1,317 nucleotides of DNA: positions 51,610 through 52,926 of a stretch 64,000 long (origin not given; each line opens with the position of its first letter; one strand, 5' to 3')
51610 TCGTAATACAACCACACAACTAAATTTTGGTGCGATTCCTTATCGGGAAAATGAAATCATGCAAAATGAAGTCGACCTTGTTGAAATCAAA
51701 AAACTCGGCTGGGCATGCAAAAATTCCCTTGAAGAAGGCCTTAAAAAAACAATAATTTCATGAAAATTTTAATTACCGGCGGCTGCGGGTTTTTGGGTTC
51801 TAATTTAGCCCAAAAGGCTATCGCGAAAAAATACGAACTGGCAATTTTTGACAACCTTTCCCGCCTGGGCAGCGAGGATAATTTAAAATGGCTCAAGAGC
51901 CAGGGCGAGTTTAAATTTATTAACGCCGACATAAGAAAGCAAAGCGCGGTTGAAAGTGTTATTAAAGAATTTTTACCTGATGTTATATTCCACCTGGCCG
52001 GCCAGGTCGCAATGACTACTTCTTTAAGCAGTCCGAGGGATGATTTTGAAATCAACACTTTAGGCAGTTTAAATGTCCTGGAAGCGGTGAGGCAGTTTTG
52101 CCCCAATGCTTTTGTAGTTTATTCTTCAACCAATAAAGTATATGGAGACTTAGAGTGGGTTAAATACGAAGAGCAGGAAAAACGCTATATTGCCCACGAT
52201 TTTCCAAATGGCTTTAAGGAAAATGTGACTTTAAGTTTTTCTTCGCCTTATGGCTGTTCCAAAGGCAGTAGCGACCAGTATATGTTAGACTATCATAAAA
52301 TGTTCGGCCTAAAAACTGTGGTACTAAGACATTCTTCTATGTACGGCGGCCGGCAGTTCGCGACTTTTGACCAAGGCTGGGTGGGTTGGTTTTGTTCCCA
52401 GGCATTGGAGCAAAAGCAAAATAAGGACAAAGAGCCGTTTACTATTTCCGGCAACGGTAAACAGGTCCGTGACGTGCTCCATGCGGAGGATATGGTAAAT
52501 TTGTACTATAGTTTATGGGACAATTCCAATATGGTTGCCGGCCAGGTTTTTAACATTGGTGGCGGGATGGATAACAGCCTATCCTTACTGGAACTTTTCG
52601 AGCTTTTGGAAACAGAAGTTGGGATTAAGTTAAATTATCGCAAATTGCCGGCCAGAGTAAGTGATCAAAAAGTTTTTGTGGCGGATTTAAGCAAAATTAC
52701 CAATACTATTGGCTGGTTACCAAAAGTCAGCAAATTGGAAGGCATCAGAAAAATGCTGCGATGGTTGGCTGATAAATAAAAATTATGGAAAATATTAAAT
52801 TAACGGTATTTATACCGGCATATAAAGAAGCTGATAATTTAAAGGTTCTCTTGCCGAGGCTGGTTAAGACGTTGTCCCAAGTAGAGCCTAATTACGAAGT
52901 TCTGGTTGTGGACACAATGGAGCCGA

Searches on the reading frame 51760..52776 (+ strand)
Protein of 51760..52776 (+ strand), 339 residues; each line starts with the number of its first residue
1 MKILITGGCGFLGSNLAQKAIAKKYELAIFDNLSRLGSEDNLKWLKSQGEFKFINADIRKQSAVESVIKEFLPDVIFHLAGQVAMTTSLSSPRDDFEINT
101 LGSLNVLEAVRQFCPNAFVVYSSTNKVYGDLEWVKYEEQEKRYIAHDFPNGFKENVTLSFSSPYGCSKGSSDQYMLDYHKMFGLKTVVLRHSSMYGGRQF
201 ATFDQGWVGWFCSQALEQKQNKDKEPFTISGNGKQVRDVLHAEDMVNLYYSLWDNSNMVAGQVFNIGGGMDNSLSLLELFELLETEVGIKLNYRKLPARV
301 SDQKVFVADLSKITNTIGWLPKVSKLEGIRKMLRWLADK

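Call 50: search_protein_families(library=pfam, proteins=[window:51760-52776:+], max_evalue=0.0001)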
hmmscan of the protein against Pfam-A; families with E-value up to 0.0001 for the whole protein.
window:51760-52776:+ (339 aa): 7 families
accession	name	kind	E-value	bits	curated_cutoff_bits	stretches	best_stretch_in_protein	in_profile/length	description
PF16363.11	GDP_Man_Dehyd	-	2.4e-48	165.8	27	1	4-332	1-332/332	GDP-mannose 4,6 dehydratase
PF01370.27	Epimerase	-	2.8e-46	158.3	20.9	1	3-267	1-240/240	NAD dependent epimerase/dehydratase family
PF01073.25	3Beta_HSD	-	8.5e-14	51.7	22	1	4-199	1-186/280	3-beta hydroxysteroid dehydrogenase/isomerase family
PF04321.23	RmlD_sub_bind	-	4.8e-12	46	27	1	1-196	1-153/287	RmlD substrate binding domain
PF07993.18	NAD_binding_4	-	6.1e-10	39.1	20.1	1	6-201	2-210/258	Male sterility protein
PF02719.21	Polysacc_synt_2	-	4.6e-09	36.3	20.2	1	3-126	1-130/293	Polysaccharide biosynthesis protein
PF08659.16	KR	-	4.1e-06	27.3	22.6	1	3-136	3-149/180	KR domain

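Call 52: search_protein_families(library=ncbifam, proteins=[window:51760-52776:+], max_evalue=1e-10)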
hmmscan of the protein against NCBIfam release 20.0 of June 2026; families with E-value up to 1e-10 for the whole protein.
window:51760-52776:+ (339 aa): 13 families
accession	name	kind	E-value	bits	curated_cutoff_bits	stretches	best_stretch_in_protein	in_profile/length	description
TIGR01181.1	dTDP_gluc_dehyt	equivalog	2e-47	161.8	365.1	1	2-338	1-313/321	dTDP-glucose 4,6-dehydratase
TIGR01179.1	galE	equivalog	2.6e-44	151.4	262.3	1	2-335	1-324/332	UDP-glucose 4-epimerase GalE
NF007490.0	PRK10084.1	subfamily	1.8e-37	129.2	649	1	1-336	1-334/361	dTDP-glucose 4,6-dehydratase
NF007582.0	PRK10217.1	equivalog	2.1e-33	115.9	698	1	2-336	3-331/355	dTDP-glucose 4,6-dehydratase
TIGR04180.1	EDH_00030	hypoth_equivalog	6.7e-30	104.2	475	1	3-323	1-296/297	NAD-dependent 4,6-dehydratase LegB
TIGR02622.1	CDP_4_6_dhtase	equivalog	1e-24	87.3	278.45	1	2-140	6-146/352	CDP-glucose 4,6-dehydratase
NF007956.0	PRK10675.1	subfamily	4.7e-24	85.1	394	1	1-179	1-164/338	UDP-glucose 4-epimerase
TIGR02197.1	heptose_epim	equivalog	2.6e-20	72.8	274.6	1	3-338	1-315/316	ADP-glyceromanno-heptose 6-epimerase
NF041015.1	UDPsulfquin_syn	equivalog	1e-14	54.3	575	1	1-256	1-281/384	UDP-sulfoquinovose synthase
NF043036.1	ErythonDh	equivalog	2.3e-14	53.3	325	1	1-130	1-131/321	D-erythronate dehydrogenase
NF011728.1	PRK15181.1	equivalog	2.8e-14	52.9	760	1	3-339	18-340/348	Vi polysaccharide biosynthesis UDP-N-acetylglucosaminuronic acid C-4 epimerase TviC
NF008872.0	PRK11908.1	equivalog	2.9e-12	46.3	294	1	1-294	2-278/349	bifunctional UDP-4-keto-pentose/UDP-xylose synthase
TIGR01214.1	rmlD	equivalog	1.5e-11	43.9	224.05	1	2-199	1-155/285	dTDP-4-dehydrorhamnose reductase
